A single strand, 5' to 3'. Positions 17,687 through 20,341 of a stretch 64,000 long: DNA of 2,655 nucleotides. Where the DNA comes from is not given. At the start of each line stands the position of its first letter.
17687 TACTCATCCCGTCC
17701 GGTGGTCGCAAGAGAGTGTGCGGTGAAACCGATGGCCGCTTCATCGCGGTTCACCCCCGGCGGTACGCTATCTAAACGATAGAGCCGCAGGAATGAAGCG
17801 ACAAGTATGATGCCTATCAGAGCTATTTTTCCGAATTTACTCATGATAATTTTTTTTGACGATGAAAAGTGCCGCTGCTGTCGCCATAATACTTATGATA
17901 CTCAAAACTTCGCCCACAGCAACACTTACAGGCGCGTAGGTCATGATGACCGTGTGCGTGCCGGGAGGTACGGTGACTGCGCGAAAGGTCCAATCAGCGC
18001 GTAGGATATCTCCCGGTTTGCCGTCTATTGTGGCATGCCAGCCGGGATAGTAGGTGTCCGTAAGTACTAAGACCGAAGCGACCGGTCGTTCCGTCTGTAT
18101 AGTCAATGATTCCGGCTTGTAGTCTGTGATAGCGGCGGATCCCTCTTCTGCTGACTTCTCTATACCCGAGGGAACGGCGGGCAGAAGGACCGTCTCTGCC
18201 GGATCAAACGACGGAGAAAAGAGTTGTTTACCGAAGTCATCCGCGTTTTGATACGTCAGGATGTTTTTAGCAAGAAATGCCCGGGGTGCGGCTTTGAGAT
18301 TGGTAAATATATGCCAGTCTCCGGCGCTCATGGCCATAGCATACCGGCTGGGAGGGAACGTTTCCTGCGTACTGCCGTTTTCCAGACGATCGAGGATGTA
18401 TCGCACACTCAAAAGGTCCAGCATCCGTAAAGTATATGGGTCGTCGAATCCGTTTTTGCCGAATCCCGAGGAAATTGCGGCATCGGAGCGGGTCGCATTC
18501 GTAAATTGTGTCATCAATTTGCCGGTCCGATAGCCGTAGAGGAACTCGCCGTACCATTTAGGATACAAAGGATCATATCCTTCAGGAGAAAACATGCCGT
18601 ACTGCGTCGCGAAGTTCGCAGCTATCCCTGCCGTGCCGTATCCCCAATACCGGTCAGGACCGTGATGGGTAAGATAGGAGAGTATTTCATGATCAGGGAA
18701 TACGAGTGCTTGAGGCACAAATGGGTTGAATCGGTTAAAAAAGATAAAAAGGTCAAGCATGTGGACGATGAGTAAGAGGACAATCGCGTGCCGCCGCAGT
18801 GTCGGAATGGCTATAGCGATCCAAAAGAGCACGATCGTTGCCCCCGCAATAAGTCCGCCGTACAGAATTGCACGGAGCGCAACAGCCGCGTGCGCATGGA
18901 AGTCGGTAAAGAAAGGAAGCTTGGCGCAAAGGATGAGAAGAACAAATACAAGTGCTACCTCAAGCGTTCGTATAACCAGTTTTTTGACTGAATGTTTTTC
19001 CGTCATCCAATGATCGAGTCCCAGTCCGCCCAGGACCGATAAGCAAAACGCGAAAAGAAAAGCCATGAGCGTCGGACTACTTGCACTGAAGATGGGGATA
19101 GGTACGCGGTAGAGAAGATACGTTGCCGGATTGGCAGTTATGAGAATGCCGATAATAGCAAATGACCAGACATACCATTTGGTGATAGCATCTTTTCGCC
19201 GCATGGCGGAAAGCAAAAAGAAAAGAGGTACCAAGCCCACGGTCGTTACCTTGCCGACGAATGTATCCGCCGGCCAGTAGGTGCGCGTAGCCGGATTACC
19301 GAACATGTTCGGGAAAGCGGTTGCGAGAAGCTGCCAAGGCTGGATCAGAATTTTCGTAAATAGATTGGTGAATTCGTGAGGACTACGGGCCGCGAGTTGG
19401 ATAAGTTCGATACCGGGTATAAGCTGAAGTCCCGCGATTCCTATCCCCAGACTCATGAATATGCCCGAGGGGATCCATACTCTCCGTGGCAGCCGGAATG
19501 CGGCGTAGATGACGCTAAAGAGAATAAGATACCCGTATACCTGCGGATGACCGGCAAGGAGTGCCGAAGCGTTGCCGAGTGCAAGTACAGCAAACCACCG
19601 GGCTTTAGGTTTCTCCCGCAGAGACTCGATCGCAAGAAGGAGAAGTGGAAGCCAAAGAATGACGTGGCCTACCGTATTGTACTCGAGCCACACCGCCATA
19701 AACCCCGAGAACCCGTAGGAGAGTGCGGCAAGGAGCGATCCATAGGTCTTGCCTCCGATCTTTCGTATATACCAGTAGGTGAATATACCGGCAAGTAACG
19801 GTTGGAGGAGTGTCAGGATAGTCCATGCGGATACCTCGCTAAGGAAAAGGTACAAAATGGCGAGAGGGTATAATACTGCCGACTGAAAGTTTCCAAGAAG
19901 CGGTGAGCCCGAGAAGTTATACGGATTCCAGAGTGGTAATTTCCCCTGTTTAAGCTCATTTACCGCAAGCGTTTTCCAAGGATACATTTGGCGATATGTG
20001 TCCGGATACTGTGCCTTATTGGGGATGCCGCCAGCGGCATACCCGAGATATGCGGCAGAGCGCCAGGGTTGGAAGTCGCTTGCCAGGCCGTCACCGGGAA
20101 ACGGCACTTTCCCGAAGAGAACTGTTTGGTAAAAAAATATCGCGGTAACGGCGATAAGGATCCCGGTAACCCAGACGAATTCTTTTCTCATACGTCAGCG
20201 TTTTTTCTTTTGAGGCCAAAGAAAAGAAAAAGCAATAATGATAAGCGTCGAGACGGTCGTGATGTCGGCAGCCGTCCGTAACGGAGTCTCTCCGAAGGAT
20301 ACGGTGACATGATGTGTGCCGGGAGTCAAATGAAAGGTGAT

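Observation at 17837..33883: YfhO-type C-terminal module appended to different N-terminal membrane domains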

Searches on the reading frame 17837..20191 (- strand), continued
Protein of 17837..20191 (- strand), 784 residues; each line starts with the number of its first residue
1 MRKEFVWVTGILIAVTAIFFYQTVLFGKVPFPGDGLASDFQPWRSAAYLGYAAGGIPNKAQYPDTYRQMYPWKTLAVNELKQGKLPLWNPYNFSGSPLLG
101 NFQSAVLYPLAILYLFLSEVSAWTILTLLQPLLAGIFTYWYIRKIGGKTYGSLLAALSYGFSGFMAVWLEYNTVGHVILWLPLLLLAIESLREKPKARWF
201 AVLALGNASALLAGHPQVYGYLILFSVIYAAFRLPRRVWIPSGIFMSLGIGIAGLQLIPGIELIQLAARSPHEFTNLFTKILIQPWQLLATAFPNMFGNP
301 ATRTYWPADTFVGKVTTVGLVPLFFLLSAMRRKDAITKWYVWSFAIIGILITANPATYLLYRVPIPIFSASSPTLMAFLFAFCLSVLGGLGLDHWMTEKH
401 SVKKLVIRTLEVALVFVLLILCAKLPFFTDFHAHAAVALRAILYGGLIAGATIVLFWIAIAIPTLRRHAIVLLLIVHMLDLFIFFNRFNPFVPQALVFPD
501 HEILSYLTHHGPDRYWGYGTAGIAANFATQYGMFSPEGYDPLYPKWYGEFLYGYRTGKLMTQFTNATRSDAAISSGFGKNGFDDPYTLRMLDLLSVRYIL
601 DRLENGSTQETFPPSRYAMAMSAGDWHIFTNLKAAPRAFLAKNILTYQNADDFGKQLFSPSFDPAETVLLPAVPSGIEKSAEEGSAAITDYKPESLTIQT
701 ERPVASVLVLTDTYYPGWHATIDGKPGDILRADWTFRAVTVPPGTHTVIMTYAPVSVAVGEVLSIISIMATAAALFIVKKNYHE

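Call 45: fold_search(model_id=the predicted structure, library=pdb)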
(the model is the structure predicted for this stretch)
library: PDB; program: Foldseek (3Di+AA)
matches with E <= 10: 341; with E <= 0.001: 7
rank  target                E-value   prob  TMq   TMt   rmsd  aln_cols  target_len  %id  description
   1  5ezm                  7.6e-06  1.00  0.36  0.48  10.9       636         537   14  Crystal Structure of ArnT from Cupriavidus metallidurans in the apo state (released 2016-02-17)
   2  6wby                  8.0e-06  1.00  0.40  0.27  20.9       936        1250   12  Single-Particle Cryo-EM Structure of Arabinofuranosyltransferase AftD from Mycobacteria, Mutant R1389S Class 2 (released 2020-05-13)
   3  5f15                  1.3e-05  1.00  0.40  0.53   9.6       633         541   10  Crystal Structure of ArnT from Cupriavidus metallidurans bound to Undecaprenyl phosphate (released 2016-02-17)
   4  6w98_A                1.8e-05  1.00  0.40  0.26  20.8       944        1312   11  Single-Particle Cryo-EM Structure of Arabinofuranosyltransferase AftD from Mycobacteria (released 2020-05-13)
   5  6wbx                  1.1e-04  1.00  0.38  0.25  22.6       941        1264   12  Single-Particle Cryo-EM Structure of Arabinofuranosyltransferase AftD from Mycobacteria, Mutant R1389S Class 1 (released 2020-05-13)
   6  8age_A                5.9e-04  1.00  0.34  0.39  15.0       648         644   12  Structure of yeast oligosaccharylransferase complex with acceptor peptide bound (released 2022-12-07)
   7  8pn9_A                6.8e-04  1.00  0.38  0.44  13.4       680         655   12  Structure of human oligosaccharyltransferase OST-A complex bound to NGI-1 (released 2024-05-08)
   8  6ezn_F                1.0e-03  1.00  0.33  0.38  15.6       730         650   11  Cryo-EM structure of the yeast oligosaccharyltransferase (OST) complex (released 2018-01-17)
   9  7bvc_A                1.1e-03  0.99  0.29  0.22  20.1       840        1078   13  Cryo-EM structure of Mycobacterium smegmatis arabinosyltransferase EmbA-EmbB-AcpM2 in complex with ethambutol (released 2020-04-29)
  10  7oci_F                1.2e-03  1.00  0.36  0.42  14.2       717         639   10  Cryo-EM structure of yeast Ost6p containing oligosaccharyltransferase complex (released 2022-02-16)
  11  5ogl_A                1.9e-03  1.00  0.34  0.37  23.1       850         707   12  Structure of bacterial oligosaccharyltransferase PglB in complex with an acceptor peptide and an lipid-linked oligosac (released 2017-10-25)
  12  6x0o                  1.9e-03  0.98  0.27  0.22  20.6       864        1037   11  Single-Particle Cryo-EM Structure of Arabinosyltransferase EmbB from Mycobacterium smegmatis (released 2020-06-10)
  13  6s7t_A                4.2e-03  1.00  0.35  0.38  11.5       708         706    8  Cryo-EM structure of human oligosaccharyltransferase complex OST-B (released 2019-12-18)
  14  6gxc_A                4.9e-03  1.00  0.35  0.39  19.5       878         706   11  Bacterial oligosaccharyltransferase PglB in complex with an inhibitory peptide and a reactive lipid-linked oligosaccha (released 2018-11-14)
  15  7bve_A                4.9e-03  0.98  0.30  0.24  19.4       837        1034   12  Cryo-EM structure of Mycobacterium smegmatis arabinosyltransferase EmbC2-AcpM2 in complex with ethambutol (released 2020-04-29)
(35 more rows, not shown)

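Call 65: find_encoding_contigs(protein=P0244, flank=8000, max_places=2)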
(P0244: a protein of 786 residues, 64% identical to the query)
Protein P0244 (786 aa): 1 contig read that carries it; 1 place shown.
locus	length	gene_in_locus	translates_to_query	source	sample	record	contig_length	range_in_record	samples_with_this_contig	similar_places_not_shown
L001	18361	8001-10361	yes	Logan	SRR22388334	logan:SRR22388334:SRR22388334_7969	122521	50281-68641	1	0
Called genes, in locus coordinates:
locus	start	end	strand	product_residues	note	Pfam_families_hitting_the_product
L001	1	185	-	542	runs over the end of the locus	PF13231:PMT_2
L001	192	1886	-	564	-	PF13231:PMT_2 (faint)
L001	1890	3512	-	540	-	PF02366:PMT (weak), PF13231:PMT_2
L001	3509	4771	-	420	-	PF09594:GT87 (weak)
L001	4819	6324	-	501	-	-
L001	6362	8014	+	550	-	PF10131:PTPS_related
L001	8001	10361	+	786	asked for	PF09586:YfhO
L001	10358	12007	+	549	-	PF02366:PMT, PF13231:PMT_2 (weak)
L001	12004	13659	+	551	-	PF13231:PMT_2 (weak)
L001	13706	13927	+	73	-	-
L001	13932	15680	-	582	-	-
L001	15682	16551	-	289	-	PF13489:Methyltransf_23, PF08241:Methyltransf_11, PF08242:Methyltransf_12, PF13649:Methyltransf_25, PF13847:Methyltransf_31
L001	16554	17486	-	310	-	PF13641:Glyco_tranf_2_3, PF00535:Glycos_transf_2, PF13632:Glyco_trans_2_3 (weak)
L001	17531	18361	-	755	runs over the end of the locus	PF09586:YfhO (weak)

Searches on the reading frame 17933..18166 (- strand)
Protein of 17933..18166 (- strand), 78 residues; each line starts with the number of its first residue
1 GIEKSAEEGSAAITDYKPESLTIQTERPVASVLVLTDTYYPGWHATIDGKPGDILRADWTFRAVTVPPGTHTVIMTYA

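Call 46: search_protein_representatives(alignment_id=A4)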
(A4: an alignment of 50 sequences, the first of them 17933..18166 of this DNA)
Query: 50 sequences, 78 profile positions. Proteins with E-value up to 0.001 (for the whole library): 55290; up to 1e-10: 11001; up to 1e-30: 4. The best 150 are listed.
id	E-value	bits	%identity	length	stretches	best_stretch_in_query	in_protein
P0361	6.0e-46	170.2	-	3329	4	18-77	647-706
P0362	1.5e-35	136.9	-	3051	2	7-77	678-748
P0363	1.7e-33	130.3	-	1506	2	7-77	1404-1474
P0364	6.4e-32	125.3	-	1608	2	9-78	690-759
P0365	1.7e-28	114.3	-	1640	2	7-77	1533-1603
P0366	5.5e-28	112.7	-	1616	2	7-77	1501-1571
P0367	8.4e-28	112.1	-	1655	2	9-78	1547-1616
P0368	4.7e-27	109.7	-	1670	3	5-77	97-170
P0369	1.4e-26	108.1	-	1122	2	8-77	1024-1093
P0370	1.4e-25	104.9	-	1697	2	9-78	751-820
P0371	1.7e-25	104.7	-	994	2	11-78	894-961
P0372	1.5e-24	101.7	-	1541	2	5-77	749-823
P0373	2.3e-24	101.0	-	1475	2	8-78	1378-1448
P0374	2.8e-24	100.8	-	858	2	8-78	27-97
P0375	5.0e-24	100.0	-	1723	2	10-77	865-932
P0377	6.3e-23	96.4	-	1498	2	11-77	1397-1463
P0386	2.0e-20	88.4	-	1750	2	10-75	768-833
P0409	1.6e-18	82.3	-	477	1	6-78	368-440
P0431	5.7e-18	80.6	-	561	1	5-78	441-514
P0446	9.6e-18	79.8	-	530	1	6-77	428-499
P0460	1.3e-17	79.4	-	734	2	7-77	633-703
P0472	1.6e-17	79.1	-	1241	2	9-77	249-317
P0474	1.8e-17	78.9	-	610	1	10-78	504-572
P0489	2.7e-17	78.4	-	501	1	6-78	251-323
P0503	3.7e-17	77.9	-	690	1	5-77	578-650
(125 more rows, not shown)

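Call 49: search_protein_families(library=pfam, proteins=[P0377, P0386, P0409, P0472, P0489, P0460, P0503, P0431, P0446, P0474], max_evalue=0.001)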
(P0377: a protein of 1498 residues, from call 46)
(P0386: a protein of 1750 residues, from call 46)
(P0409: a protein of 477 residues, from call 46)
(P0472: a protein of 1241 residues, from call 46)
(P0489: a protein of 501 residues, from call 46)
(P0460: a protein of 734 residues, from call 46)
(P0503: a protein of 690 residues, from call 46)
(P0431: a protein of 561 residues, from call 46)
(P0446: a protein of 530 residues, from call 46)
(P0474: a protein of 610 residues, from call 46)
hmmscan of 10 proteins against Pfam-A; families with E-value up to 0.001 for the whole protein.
P0377 (1498 aa): 1 family
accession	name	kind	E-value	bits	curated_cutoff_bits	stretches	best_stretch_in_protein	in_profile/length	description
PF09586.16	YfhO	-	3.2e-26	92.4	28.5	2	1400-1475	759-835/835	Bacterial membrane protein YfhO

P0386 (1750 aa): 1 family
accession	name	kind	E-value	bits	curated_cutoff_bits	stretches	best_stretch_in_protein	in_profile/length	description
PF09586.16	YfhO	-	1.2e-05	24.3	28.5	1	769-845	756-833/835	Bacterial membrane protein YfhO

P0409 (477 aa): 1 family
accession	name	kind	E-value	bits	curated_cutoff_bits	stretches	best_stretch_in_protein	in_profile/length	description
PF09586.16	YfhO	-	7.4e-10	38.3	28.5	1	380-451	763-835/835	Bacterial membrane protein YfhO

P0472 (1241 aa): 1 family
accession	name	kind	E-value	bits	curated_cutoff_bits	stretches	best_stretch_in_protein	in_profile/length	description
PF09586.16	YfhO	-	3.1e-12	46.1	28.5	1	1171-1217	786-832/835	Bacterial membrane protein YfhO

P0489 (501 aa): 1 family
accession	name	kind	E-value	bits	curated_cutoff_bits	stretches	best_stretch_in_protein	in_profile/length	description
PF09586.16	YfhO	-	2.6e-12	46.4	28.5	1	228-334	727-835/835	Bacterial membrane protein YfhO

P0460 (734 aa): 1 family
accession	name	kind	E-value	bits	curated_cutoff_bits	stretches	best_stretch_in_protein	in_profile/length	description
PF09586.16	YfhO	-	4.6e-32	111.7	28.5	2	634-715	753-835/835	Bacterial membrane protein YfhO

P0503 (690 aa): 1 family
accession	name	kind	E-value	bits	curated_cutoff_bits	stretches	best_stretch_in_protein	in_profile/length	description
PF09586.16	YfhO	-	3.4e-08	32.8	28.5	1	563-661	735-833/835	Bacterial membrane protein YfhO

P0431 (561 aa): 1 family
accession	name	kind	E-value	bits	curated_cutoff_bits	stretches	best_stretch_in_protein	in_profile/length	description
PF09586.16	YfhO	-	1e-14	54.4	28.5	1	448-525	757-835/835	Bacterial membrane protein YfhO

P0446 (530 aa): 1 family
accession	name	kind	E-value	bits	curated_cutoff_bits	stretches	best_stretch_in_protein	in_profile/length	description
PF09586.16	YfhO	-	1.5e-13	50.5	28.5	1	430-508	753-832/835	Bacterial membrane protein YfhO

P0474 (610 aa): 1 family
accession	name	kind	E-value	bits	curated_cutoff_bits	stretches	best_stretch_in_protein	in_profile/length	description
PF09586.16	YfhO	-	4.4e-23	82.1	28.5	2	506-577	757-829/835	Bacterial membrane protein YfhO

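Call 55: search_solved_structures(query=A4, max_evalue=10, show_alignments=3)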
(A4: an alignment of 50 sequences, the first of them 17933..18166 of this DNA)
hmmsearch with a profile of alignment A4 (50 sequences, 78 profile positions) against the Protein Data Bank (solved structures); distinct sequences matched with E-value up to 10: 7.
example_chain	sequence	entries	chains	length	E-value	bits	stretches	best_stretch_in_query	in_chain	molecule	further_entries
3j31_P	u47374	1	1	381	0.16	15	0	29-69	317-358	C381 turret protein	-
4ind_A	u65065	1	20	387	0.17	14.9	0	29-69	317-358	C381 turret protein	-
9e71_BL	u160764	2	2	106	0.95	12.5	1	41-68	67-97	Small ribosomal subunit protein uS10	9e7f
9k1u_D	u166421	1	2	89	1.4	12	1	41-76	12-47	Serine/threonine protein kinase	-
8v8o_A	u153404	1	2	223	1.4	12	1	10-40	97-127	Chalcone-flavonone isomerase family protein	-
1jju_C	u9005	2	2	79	1.4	12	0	36-46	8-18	QUINOHEMOPROTEIN AMINE DEHYDROGENASE | quinohemoprotein amine dehydrogenase 9 kDa subunit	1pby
4v4n_BL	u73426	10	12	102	1.6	11.8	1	42-74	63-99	30S ribosomal protein S10P | 30S ribosomal protein S10 | 30S ribosomal protein uS10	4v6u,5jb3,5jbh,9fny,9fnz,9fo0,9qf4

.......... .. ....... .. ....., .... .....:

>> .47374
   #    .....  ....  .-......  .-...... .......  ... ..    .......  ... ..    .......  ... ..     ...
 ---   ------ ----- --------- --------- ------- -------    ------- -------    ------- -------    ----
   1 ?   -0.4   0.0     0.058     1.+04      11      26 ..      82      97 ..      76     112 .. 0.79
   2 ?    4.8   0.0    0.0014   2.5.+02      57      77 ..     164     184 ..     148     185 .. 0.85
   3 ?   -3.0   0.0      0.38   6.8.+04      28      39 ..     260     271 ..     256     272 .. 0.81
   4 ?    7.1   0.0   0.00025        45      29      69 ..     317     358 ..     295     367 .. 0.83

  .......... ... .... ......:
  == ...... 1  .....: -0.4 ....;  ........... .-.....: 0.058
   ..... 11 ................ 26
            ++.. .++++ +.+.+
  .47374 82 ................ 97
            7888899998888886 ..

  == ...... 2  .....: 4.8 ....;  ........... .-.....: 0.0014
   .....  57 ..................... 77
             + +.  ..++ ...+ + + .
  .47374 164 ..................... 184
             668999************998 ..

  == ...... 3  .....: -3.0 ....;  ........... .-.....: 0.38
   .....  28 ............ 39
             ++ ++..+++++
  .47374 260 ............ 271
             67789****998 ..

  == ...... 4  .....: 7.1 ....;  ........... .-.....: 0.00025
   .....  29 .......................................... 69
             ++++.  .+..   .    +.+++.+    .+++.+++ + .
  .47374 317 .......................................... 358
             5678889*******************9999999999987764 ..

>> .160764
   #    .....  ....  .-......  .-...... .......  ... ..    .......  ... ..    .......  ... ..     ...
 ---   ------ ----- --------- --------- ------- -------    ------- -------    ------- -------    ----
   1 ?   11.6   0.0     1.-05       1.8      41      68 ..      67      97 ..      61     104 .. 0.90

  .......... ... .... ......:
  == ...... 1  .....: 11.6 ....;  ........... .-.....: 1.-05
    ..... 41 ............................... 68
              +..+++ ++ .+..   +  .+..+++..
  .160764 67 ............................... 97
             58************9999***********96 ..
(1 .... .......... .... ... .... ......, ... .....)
